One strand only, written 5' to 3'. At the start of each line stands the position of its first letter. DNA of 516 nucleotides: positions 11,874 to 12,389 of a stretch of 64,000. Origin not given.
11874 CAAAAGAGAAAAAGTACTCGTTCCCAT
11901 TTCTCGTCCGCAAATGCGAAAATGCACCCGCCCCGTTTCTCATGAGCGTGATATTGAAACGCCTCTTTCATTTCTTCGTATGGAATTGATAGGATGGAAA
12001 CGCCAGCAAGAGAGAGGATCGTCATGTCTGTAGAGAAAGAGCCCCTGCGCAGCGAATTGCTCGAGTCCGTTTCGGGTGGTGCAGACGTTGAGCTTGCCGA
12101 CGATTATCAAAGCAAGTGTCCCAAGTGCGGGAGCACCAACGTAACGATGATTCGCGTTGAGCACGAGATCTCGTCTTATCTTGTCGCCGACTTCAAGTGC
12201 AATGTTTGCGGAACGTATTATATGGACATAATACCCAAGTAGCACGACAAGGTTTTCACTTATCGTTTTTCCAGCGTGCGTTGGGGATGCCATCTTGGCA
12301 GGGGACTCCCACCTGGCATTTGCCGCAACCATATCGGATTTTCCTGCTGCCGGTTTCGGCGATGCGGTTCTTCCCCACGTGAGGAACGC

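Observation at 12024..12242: Double-glycine-leader peptide with a TFIIS-like C4 zinc-ribbon core (paralog A)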

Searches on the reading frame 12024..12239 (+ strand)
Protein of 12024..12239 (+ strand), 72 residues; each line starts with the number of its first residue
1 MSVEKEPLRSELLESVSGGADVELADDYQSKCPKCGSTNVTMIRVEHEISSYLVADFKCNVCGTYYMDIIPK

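Call 7: search_protein_families(library=pfam, max_evalue=1, proteins=[window:12024-12239:+])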
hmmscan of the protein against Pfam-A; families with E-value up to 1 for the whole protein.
seq(72 aa): 34 families (the best 25 are shown)
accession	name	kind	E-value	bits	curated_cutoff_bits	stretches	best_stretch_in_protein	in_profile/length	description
PF09723.15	Zn_ribbon_8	-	0.0004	20.8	34.4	1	25-40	22-37/41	Zinc ribbon domain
PF10601.15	zf-LITAF-like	-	0.00079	20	23.8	1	28-64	4-39/70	LITAF-like zinc ribbon domain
PF23451.1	Zn_ribbon_PaaD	-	0.0016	18.5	27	1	23-62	8-45/53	PaaD zinc beta ribbon domain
PF06827.20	zf-FPG_IleRS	-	0.002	18.3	21.3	0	58-66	3-11/30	Zinc finger found in FPG and IleRS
PF10122.14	Zn_ribbon_Com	-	0.0023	17.8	22.9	1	25-39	20-34/52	Mu-like prophage protein Com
PF05129.18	Zn_ribbon_Elf1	-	0.0038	17.7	29.8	1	31-66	24-56/79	Transcription elongation factor Elf1 like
PF01286.23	XPA_N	-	0.0041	17.6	27.1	1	48-62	11-25/32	XPA protein N-terminal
PF12760.12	Zn_ribbon_IS1595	-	0.005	17.2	25.4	1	31-64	20-45/46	Transposase zinc-ribbon domain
PF07754.17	HVO_2753_ZBP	-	0.0061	16.8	33.2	1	29-63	16-46/46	Small zinc finger protein HVO_2753-like, Zn-binding pocket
PF23783.1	Zn_ribbon_TiaS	-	0.008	16.3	27.3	0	31-47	21-37/41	TiaS C-terminal zinc ribbon domain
PF21349.2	RUBY_RBDX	-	0.011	15.7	26.5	0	30-36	17-23/30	Rubrerythrin, rubredoxin-like domain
PF19108.5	DUF5795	-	0.014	15.9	27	1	21-63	28-68/74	Family of unknown function (DUF5795)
PF01155.25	HypA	-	0.018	15.5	28.9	1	20-44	78-101/112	Hydrogenase/urease nickel incorporation, metallochaperone, hypA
PF01096.23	Zn_ribbon_TFIIS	-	0.019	15.2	21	1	31-43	2-14/39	Transcription factor S-II (TFIIS)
PF06750.18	A24_N_bact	-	0.022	15.2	23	1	29-64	27-60/84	Bacterial Peptidase A24 N-terminal domain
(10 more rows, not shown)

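Call 8: search_protein_families(library=ncbifam, max_evalue=1, proteins=[window:12024-12239:+])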
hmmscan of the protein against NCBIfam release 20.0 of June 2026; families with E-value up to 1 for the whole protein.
seq(72 aa): 21 families
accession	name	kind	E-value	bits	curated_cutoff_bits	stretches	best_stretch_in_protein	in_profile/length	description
TIGR04165.1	methano_modCys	hypoth_equivalog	3.5e-05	24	60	1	26-65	4-45/50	TIGR04165 family Cys-rich peptide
TIGR03655.1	anti_R_Lar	subfamily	0.00027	21.2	39.6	1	31-64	3-36/55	Lar family restriction alleviation protein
TIGR02605.1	CxxC_CxxC_SSSS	subfamily_domain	0.00094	19.2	31.3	1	24-40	21-37/52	FmdB family zinc ribbon protein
NF045720.1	rubredox_RCKP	subfamily_domain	0.0027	17.2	45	1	31-39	21-29/34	RCKP-type rubredoxin-like domain-containing protein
TIGR01562.1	FdhE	equivalog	0.0037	16.9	187.65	1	10-66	166-220/305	formate dehydrogenase accessory protein FdhE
NF041909.1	HVO_2753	equivalog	0.0045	16.8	80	0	15-38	12-35/59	HVO_2753 family zinc finger protein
NF047912.1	ECs_2282_CxxC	subfamily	0.0048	16.8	37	1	31-64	4-35/60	ECs_2282 family putative zinc-binding protein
NF011482.0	PRK14892.1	equivalog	0.0091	15.9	109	1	31-66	23-52/101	putative transcription elongation factor Elf1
NF047723.1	TransFacS4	equivalog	0.012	16.1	120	1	29-66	60-90/90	transcription factor S4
TIGR03831.1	YgiT_finger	domain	0.012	15.9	20.2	0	58-68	34-44/46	YgiT-type zinc finger protein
NF011481.0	PRK14890.1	equivalog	0.022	14.8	61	1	17-63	14-57/61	putative Zn-ribbon RNA-binding protein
NF001605.0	PRK00398.1-2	equivalog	0.028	14.3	63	1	19-37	8-26/43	DNA-directed RNA polymerase subunit P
NF033497.1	rubre_like_arch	subfamily_domain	0.052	13.3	32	1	23-37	10-24/34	rubrerythrin-like domain-containing protein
NF041911.1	HVO_0649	equivalog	0.062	13.2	70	1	27-41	47-61/65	HVO_0649 family zinc finger protein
NF041664.1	RNAP_arch_Epp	equivalog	0.068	13.1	50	0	29-41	12-24/57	transcription elongation factor subunit Spt4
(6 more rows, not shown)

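Call 9: find_homologous_proteins(query=window:12024-12239:+, max_evalue=10)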
Query seq(72 aa) (72 aa): 2 proteins with E <= 10 among 2 candidates.
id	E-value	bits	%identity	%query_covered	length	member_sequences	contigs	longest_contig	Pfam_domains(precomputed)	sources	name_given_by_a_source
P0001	2.4e-41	156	100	100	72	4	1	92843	-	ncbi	-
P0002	3.4e-31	124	75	100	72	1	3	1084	-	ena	-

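Call 14: find_encoding_contigs(protein=P0001, flank=10000, max_places=6)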
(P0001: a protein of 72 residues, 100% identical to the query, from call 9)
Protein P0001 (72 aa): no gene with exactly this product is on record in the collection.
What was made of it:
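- Tried and rejected: The contig that encodes A could not be fetched by exact-protein look-up (call 14), so the remaining ~29 kb of the 92.8-kb NCBI contig and the rest of the genome were not searched for a PCAT.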

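Call 15: list_cluster_members(proteins=[P0001, P0002, P0003])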
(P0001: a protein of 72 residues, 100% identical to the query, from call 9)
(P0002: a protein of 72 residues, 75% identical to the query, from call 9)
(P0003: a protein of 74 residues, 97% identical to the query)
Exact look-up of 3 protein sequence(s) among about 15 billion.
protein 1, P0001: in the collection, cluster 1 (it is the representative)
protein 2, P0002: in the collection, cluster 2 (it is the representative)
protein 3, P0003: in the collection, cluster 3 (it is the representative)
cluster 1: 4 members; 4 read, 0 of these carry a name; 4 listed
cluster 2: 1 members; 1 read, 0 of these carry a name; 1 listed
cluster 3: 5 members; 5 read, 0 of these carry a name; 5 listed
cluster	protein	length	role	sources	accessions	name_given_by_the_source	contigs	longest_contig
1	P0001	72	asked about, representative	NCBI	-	-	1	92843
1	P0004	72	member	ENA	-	-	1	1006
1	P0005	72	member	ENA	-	-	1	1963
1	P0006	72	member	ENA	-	-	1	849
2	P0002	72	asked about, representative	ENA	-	-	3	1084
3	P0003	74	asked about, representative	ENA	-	-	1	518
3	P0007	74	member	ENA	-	-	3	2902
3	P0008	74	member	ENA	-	-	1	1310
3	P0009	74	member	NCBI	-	-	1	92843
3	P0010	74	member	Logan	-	-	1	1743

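Call 16: find_encoding_contigs(protein=P0002, flank=10000)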
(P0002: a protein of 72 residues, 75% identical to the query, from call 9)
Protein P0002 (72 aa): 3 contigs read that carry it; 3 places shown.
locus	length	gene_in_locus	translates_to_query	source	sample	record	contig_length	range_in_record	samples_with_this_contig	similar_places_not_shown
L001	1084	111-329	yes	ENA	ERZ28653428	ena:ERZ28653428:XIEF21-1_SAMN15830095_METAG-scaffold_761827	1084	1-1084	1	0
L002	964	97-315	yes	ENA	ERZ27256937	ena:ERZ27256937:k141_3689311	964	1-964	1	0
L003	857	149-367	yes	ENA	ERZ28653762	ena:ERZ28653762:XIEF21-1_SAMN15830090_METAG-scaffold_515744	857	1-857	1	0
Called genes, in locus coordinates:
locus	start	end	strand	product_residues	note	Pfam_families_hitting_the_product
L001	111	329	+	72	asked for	-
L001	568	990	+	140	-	PF01957:NfeD (weak)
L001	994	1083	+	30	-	?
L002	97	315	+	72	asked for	-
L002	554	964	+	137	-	?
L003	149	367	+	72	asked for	-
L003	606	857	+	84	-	?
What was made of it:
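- Tried and rejected: The A ortholog in L001-L003 has a different downstream gene (NfeD-like, call 16), so there is no conserved linkage.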

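Call 20: search_protein_representatives(alignment_id=A1)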
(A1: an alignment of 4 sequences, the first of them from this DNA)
Query: 4 sequences, 72 profile positions. Proteins with E-value up to 0.001 (for the whole library): 61; up to 1e-10: 2; up to 1e-30: 1. The best 61 are listed.
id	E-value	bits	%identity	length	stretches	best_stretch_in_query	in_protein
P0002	2.0e-37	142.9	-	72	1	1-72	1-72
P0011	2.1e-12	62.7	-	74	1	2-71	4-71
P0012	6.6e-10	54.7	-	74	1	2-63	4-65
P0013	1.6e-09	53.5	-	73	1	1-67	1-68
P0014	3.0e-09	52.6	-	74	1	2-66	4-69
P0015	3.9e-08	49.0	-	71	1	2-63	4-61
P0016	7.9e-08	48.0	-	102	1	5-67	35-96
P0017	1.6e-07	47.1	-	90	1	2-64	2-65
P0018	3.3e-07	46.1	-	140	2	4-64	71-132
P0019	3.5e-07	46.0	-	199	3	29-68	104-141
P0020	4.8e-07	45.5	-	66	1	1-68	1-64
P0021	3.8e-06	42.7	-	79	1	5-66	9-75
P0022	7.3e-06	41.7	-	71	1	2-69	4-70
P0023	8.2e-06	41.6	-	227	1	3-64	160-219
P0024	1.1e-05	41.2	-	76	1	3-63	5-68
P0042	1.6e-04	37.4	-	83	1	5-66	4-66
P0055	4.3e-04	36.1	-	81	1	5-66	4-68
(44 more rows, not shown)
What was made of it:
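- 61 family representatives were found (call 20).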

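Call 24: find_homologous_proteins(query=A2, max_evalue=0.01)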
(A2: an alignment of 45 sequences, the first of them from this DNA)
Query A2 (45 sequences) (72 aa, profile of the alignment): 35 proteins with E <= 0.01 among 2429 candidates.
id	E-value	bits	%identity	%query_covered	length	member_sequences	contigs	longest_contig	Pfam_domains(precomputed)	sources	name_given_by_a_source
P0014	2.9e-19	86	33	82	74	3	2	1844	PF14354.14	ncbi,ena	-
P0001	1.3e-16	78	100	100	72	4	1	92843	-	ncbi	-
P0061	2.3e-16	77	27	83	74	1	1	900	-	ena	-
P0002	3.5e-16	76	75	100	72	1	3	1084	-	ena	-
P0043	1.6e-15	74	-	-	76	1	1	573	-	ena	-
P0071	2.2e-15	74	32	90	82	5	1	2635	-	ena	-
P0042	1.2e-14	71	30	90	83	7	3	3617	-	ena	-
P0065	1.3e-14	71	40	83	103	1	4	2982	PF08271.18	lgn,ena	-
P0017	1.1e-13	68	34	79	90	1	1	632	-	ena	-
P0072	1.4e-13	68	29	76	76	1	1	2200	-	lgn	-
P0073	1.6e-13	68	29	51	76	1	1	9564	-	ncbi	-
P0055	4.4e-13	66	25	78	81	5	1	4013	PF09723.16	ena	-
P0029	1.5e-12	65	33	79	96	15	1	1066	-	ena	-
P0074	6.9e-12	62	27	83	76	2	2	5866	-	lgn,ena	-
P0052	8.1e-12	62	37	79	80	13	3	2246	-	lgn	-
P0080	2.9e-9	54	31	90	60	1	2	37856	-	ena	-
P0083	1.5e-8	52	35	85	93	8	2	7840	-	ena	-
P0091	8.3e-6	43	30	61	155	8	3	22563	-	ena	-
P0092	7.1e-5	40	37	79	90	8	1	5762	-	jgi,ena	-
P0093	2.5e-4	38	44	82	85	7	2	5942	-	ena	-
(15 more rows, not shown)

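Call 26: find_encoding_contigs(protein=P0080, flank=10000, max_places=3)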
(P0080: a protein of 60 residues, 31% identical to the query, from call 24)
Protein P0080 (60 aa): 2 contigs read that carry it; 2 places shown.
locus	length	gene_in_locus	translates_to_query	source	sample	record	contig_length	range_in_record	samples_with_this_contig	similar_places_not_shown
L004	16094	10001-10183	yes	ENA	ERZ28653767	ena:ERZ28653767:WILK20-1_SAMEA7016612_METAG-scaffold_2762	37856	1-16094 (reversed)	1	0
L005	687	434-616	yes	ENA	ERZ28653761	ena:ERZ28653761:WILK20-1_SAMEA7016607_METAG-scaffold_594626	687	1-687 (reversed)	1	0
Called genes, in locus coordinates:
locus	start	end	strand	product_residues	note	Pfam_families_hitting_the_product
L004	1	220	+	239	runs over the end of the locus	PF02527:GidB, PF13847:Methyltransf_31 (weak)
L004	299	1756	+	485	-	PF01120:Alpha_L_fucos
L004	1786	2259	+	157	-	PF04073:tRNA_edit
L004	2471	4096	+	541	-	-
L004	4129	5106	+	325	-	PF00528:BPD_transp_1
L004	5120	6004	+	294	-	PF00528:BPD_transp_1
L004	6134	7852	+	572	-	PF06580:His_kinase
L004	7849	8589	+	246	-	PF00072:Response_reg, PF00165:HTH_AraC, PF12833:HTH_18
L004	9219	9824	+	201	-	PF00300:His_Phos_1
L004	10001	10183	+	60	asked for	-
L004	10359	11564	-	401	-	PF04389:Peptidase_M28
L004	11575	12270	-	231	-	-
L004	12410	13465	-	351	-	PF13280:WYL, PF25583:WCX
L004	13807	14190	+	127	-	-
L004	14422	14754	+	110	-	-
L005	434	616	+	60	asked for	-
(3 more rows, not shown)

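Call 27: find_encoding_contigs(protein=P0073, flank=10000, max_places=3)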
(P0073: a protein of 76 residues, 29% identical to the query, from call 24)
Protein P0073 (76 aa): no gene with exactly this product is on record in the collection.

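Call 29: find_encoding_contigs(protein=P0091, flank=10000, max_places=3)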
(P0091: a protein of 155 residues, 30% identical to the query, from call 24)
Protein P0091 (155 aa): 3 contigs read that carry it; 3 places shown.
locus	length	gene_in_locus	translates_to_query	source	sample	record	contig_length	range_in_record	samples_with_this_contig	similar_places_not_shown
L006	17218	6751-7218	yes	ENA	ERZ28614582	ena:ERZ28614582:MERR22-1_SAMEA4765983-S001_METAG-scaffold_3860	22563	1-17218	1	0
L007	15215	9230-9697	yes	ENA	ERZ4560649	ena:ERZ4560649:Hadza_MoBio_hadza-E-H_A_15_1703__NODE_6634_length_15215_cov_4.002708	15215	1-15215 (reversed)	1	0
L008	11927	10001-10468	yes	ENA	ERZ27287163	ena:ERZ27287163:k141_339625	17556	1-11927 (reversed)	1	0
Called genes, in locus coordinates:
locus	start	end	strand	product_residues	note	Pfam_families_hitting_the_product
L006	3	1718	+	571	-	?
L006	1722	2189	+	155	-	PF01668:SmpB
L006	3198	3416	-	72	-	PF13443:HTH_26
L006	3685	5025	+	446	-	PF01471:PG_binding_1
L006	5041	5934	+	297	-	-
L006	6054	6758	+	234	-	PF01906:YbjQ_1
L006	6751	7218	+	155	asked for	-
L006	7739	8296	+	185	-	-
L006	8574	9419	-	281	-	PF08401:ArdcN, PF18818:MPTase-PolyVal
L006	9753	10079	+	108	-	-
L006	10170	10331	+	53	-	-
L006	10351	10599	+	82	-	-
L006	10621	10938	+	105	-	-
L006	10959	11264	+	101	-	-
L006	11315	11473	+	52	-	-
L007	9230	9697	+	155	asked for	-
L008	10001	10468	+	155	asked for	-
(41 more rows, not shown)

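Call 30: find_encoding_contigs(protein=P0083, flank=10000, max_places=3)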
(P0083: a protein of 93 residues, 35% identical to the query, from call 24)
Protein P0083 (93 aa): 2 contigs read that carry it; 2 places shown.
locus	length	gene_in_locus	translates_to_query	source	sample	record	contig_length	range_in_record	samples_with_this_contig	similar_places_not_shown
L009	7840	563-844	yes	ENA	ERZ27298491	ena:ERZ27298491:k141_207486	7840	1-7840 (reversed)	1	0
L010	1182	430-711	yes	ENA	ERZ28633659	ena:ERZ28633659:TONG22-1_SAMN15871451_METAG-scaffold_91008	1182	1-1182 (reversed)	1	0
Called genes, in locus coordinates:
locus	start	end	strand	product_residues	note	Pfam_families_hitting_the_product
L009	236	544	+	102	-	-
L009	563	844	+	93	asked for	-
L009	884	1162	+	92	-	-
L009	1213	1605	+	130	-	-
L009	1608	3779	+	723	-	PF03412:Peptidase_C39, PF12385:Peptidase_C70 (weak), PF13529:Peptidase_C39_2 (weak), PF00664:ABC_membrane, PF00005:ABC_tran, PF02463:SMC_N (faint)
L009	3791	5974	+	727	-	PF02463:SMC_N (faint), PF00664:ABC_membrane, PF00005:ABC_tran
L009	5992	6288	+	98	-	PF01740:STAS, PF13466:STAS_2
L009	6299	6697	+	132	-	PF13581:HATPase_c_2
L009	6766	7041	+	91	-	-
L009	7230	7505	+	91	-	-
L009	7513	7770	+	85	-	-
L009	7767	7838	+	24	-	?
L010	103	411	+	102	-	-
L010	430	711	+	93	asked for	-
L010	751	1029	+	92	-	-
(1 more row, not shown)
